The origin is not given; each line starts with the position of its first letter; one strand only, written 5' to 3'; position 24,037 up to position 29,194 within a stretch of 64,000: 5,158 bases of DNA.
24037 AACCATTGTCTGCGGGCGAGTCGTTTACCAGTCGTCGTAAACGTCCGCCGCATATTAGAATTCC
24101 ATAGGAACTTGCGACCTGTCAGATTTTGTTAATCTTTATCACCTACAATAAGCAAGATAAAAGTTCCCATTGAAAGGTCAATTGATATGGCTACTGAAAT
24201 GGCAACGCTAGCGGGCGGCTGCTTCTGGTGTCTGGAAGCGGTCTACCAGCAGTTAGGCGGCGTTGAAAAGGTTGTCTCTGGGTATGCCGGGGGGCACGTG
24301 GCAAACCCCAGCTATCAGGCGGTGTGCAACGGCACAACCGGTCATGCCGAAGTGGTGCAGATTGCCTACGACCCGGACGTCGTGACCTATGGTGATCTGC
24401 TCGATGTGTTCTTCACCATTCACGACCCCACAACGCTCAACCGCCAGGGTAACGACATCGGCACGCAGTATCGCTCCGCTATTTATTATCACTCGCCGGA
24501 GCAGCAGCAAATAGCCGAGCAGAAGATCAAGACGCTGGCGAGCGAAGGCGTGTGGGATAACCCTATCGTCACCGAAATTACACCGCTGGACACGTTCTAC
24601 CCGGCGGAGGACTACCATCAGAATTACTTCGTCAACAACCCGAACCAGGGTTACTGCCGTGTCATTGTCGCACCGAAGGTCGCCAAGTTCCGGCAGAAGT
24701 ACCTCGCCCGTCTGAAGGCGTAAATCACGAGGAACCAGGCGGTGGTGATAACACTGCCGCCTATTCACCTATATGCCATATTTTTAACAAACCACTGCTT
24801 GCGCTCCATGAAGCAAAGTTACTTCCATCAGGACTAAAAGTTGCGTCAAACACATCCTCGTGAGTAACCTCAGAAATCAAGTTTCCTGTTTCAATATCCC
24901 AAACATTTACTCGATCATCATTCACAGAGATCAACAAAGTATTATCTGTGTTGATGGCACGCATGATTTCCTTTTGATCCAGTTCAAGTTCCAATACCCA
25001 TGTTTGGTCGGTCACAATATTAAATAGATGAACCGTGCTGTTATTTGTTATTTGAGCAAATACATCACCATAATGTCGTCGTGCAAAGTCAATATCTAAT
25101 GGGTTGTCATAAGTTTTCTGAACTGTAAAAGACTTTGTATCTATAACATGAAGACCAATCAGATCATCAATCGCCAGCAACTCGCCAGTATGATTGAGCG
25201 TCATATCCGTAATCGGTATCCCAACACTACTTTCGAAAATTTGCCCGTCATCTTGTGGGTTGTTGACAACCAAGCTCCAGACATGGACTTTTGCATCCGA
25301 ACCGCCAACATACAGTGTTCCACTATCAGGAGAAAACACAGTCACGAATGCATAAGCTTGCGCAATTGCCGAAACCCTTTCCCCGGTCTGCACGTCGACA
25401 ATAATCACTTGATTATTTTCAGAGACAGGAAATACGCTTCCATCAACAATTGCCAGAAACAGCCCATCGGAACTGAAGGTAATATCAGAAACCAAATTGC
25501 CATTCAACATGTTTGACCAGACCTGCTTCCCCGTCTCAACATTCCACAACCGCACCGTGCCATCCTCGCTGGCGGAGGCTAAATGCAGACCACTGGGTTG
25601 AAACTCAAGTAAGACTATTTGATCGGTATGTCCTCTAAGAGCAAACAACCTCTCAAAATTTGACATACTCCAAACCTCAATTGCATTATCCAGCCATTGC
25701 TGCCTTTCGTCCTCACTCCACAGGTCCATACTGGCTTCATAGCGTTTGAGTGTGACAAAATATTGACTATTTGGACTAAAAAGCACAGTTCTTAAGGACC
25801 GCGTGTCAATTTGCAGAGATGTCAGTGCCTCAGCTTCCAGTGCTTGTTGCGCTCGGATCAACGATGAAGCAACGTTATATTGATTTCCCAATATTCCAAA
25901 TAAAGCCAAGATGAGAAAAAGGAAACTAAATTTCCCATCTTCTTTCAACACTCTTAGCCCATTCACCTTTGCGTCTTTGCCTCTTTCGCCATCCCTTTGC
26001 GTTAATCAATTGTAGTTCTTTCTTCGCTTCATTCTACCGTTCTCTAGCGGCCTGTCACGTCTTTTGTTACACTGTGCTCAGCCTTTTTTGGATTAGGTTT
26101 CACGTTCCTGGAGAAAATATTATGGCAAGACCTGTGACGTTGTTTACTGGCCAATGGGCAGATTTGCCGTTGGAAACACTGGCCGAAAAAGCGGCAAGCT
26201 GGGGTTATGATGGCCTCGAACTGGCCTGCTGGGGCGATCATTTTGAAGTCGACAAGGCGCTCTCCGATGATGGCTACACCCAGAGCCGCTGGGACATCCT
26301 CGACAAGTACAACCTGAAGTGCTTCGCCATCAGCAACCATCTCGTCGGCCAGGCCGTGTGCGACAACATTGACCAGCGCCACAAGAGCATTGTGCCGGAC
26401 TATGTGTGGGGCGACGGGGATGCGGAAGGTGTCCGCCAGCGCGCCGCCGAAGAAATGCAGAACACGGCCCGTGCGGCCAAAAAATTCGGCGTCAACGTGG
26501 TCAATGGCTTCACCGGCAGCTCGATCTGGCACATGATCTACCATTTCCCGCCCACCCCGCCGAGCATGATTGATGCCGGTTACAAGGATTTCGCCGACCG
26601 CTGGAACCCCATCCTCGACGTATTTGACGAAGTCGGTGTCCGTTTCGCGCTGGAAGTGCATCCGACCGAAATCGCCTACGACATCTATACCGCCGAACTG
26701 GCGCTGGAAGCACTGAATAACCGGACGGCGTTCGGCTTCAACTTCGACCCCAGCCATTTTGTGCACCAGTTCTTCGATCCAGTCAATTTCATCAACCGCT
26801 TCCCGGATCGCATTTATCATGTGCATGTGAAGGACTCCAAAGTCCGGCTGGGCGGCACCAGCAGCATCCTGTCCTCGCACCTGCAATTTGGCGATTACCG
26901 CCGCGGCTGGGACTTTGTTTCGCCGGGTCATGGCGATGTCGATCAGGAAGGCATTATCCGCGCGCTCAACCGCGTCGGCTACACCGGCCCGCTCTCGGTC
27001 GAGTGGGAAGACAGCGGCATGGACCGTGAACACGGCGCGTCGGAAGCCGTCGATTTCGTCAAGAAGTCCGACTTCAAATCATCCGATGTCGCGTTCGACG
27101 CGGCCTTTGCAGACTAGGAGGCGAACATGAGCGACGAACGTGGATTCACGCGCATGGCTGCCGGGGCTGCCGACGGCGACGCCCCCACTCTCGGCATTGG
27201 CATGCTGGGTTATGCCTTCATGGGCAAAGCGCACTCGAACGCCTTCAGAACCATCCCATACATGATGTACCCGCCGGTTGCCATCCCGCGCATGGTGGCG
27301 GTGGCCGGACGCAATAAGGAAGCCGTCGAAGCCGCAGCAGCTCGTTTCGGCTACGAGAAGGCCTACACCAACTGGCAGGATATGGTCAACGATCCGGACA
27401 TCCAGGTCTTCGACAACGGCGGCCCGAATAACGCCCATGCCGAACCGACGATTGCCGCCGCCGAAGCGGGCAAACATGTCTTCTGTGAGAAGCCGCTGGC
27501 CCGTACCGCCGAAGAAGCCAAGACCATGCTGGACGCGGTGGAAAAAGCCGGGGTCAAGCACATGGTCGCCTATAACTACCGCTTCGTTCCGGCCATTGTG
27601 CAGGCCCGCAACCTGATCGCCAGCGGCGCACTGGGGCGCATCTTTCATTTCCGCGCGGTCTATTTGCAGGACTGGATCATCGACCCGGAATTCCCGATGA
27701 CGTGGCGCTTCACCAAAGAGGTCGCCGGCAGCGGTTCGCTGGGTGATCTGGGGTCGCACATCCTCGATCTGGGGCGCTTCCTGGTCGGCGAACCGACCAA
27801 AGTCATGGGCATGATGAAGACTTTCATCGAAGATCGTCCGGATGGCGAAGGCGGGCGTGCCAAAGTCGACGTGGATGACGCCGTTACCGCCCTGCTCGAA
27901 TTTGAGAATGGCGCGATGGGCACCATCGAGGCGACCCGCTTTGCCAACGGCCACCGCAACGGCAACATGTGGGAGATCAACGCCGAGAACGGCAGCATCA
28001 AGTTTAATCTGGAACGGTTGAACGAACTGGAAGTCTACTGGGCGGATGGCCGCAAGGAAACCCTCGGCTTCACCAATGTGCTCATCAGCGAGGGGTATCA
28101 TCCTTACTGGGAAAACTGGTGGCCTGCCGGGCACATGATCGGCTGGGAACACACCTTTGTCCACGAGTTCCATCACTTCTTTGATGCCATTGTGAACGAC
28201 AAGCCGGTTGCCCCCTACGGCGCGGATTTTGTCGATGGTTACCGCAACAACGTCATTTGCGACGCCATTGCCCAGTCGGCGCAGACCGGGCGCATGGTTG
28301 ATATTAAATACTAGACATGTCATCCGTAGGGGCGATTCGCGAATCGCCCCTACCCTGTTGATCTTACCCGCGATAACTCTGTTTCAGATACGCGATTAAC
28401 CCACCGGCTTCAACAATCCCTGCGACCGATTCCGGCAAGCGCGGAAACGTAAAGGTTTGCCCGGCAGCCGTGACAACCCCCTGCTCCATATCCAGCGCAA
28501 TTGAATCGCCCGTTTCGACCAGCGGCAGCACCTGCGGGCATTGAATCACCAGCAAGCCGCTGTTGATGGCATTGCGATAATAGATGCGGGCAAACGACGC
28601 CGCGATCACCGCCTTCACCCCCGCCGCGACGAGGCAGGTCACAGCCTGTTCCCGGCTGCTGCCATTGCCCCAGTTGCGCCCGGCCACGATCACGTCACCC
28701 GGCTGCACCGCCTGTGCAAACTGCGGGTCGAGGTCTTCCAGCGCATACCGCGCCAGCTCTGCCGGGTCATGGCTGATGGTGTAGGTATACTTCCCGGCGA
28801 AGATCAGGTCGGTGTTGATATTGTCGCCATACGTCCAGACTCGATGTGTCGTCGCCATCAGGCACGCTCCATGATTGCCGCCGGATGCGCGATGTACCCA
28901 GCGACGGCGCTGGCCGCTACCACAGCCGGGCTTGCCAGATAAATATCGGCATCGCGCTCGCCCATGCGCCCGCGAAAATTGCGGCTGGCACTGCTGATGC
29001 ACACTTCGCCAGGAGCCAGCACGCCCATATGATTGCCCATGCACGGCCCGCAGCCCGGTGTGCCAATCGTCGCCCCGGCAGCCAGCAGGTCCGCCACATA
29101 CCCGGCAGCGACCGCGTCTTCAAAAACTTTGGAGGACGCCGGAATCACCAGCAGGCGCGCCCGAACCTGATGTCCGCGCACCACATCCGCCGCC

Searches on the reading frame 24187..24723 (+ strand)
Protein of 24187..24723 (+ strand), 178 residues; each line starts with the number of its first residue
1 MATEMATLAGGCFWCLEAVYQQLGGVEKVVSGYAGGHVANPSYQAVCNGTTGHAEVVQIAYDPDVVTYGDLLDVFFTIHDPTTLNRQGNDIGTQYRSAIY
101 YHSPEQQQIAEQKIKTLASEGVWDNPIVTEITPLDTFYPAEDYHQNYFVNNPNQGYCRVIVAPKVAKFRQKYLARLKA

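Call 53: search_protein_families(library=pfam, proteins=[window:24187-24723:+])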
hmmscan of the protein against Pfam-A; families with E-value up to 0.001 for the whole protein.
window:24187-24723:+ (178 aa): 1 family
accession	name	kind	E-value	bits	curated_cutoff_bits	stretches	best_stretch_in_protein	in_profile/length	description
PF01625.27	PMSR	-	4.7e-70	235.2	23.7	1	6-157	2-152/153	Peptide methionine sulfoxide reductase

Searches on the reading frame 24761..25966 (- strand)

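Call 53: search_protein_families(library=pfam, proteins=[window:24761-25966:-])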
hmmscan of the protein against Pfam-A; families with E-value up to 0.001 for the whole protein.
window:24761-25966:- (401 aa): 39 families (the best 25 are shown)
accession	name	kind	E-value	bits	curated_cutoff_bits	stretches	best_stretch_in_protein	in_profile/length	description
PF25174.1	Beta-prop_THOC3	-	7.2e-30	104.3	305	2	93-208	150-258/272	THOC3 beta-propeller domain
PF25173.1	Beta-prop_WDR3_1st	-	3.5e-22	79.4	154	2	93-172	92-171/184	WDR3 first beta-propeller domain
PF00400.38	WD40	-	8e-22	77.2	27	1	106-142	3-39/39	WD domain, G-beta repeat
PF24814.1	WD40_Prp19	-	2.6e-21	76.3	320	1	93-176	156-240/281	Prp19 WD40 domain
PF24817.1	WD40_WDHD1_1st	-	2e-20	73.6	109.9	1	93-268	107-284/291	WDHD1 first WD40 domain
PF25175.1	Beta-prop_WDR5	-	3.8e-18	66.2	250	2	108-285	4-173/296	WDR5 beta-propeller domain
PF24805.1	EIF3I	-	7.8e-17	61.8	200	1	93-288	31-228/324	EIF3I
PF25172.1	Beta-prop_WDR3_2nd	-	1e-16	61.5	140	1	93-142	238-287/293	WDR3 second beta-propeller domain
PF24807.1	WD40_CDC20-Fz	-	4.3e-16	59.5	200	1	58-141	224-292/292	CDC20/Fizzy WD40 domain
PF23414.1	Beta-prop_EML_2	-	1.1e-14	54.8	90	1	120-287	4-163/266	Echinoderm microtubule-associated protein second beta-propeller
PF25168.1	Beta-prop_WDR36-Utp21_2nd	-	3.9e-12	46.6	84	1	106-174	232-299/335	WDR36/Utp21 second beta-propeller domain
PF12894.13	ANAPC4_WD40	-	5.7e-12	46.2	22.9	1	102-165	24-89/91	Anaphase-promoting complex subunit 4 WD40 domain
PF23393.2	Beta-prop_WDR90_POC16_2nd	-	7.3e-11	42.2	60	1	93-229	15-154/291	WDR90/POC16, second beta-propeller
PF24796.1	WDR55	-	2.5e-10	40.3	200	1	114-264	7-152/296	WDR55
PF25171.1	Beta-prop_WDR36-Utp21_1st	-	5e-10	39.7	80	1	133-232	127-222/266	WDR36/Utp21 first beta-propeller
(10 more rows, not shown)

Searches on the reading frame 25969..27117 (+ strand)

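Call 53: search_protein_families(library=pfam, proteins=[window:25969-27117:+])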
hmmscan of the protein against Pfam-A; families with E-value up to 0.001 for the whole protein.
window:25969-27117:+ (382 aa): 1 family
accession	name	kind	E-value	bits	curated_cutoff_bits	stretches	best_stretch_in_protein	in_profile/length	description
PF01261.30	AP_endonuc_2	-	5.4e-41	141.4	31.1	1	73-366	2-248/249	Xylose isomerase-like TIM barrel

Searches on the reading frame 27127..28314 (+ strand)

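Call 53: search_protein_families(library=pfam, proteins=[window:27127-28314:+])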
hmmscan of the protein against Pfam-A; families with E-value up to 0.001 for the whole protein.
window:27127-28314:+ (395 aa): 4 families
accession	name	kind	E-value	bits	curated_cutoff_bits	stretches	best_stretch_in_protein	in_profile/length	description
PF22725.1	GFO_IDH_MocA_C3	-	2e-33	115.4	27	1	158-291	2-123/124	GFO/IDH/MocA C-terminal domain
PF01408.29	GFO_IDH_MocA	-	2.4e-24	86.8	24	1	23-149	2-120/120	Oxidoreductase family, NAD-binding Rossmann fold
PF02894.22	GFO_IDH_MocA_C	-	8.3e-21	75.2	22.9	1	161-392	1-217/218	Oxidoreductase family, C-terminal alpha/beta domain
PF03447.22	NAD_binding_3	-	0.00079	20.6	24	0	55-146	23-114/116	Homoserine dehydrogenase, NAD binding domain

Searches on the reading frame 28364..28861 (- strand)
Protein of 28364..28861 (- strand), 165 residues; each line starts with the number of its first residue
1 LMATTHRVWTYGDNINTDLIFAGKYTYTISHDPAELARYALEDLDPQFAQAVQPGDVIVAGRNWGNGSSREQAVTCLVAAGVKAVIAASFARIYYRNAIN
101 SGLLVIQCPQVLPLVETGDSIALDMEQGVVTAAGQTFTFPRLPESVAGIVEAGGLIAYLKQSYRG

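Call 53: search_protein_families(library=pfam, proteins=[window:28364-28861:-])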
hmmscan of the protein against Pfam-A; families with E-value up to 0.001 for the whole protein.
window:28364-28861:- (165 aa): 1 family
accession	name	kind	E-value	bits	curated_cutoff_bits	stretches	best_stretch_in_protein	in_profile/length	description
PF00694.25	Aconitase_C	-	2.5e-18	67.1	22.8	1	53-110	72-130/131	Aconitase C-terminal domain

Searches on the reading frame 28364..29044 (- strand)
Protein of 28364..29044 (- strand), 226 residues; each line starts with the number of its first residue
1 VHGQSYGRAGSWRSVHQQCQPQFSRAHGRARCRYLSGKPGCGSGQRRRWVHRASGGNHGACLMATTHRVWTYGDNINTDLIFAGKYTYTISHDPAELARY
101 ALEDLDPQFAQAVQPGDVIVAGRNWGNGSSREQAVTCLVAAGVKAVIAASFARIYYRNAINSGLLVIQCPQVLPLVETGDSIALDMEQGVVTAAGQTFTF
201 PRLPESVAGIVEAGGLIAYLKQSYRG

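Call 6: search_protein_families(library=ncbifam, proteins=[window:28364-29044:-])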
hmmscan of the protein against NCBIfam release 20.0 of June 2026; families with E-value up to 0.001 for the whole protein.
window:28364-29044:- (226 aa): 16 families
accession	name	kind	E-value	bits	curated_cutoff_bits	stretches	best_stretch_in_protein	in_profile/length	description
TIGR02087.1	LEUD_arch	subfamily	3.4e-50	169.8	108.95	1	68-222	2-156/157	LeuD/DmdB family oxidoreductase small subunit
TIGR02084.1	leud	equivalog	1.8e-45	154.4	245.85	1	68-221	2-155/156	3-isopropylmalate dehydratase small subunit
NF010629.0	PRK14023.1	equivalog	1.6e-43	148.4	229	1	67-224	2-158/166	homoaconitate hydratase small subunit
NF040625.1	HacB2_Meth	equivalog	6.1e-43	146.1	230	1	67-222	6-159/161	homoaconitase small subunit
NF040604.2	HacB_Meth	equivalog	1.1e-41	142.4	230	1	64-222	2-159/159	homoaconitase small subunit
TIGR00139.1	h_aconitase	equivalog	1.9e-27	95.9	529.9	1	69-173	535-639/709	homoaconitase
NF002458.0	PRK01641.1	subfamily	5e-19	68.7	167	1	74-200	17-159/202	3-isopropylmalate dehydratase small subunit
NF005558.0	PRK07229.1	equivalog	7.6e-18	64.4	612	1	71-169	477-578/647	aconitate hydratase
TIGR01342.1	acon_putative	hypoth_equivalog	3.5e-15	55.2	719.15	1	73-182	478-596/655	putative aconitate hydratase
TIGR00171.1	leuD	equivalog_domain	7.5e-12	45.5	116.25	1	113-171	67-125/188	3-isopropylmalate dehydratase small subunit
NF006757.0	PRK09277.1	subfamily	1.3e-10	39.6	686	1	110-170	753-812/888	aconitate hydratase AcnA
NF009520.0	PRK12881.1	subfamily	3.1e-10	38.4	905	1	109-170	757-817/893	aconitate hydratase AcnA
TIGR01341.1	aconitase_1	equivalog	7.5e-10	37.2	945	1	116-173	749-806/876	aconitate hydratase AcnA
NF008503.0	PRK11413.1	equivalog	2.6e-07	29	641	1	111-198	624-710/753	hydratase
TIGR02333.1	2met_isocit_dHY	equivalog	7.2e-07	27.5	1419.85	1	114-168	731-784/858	Fe/S-dependent 2-methylisocitrate dehydratase AcnD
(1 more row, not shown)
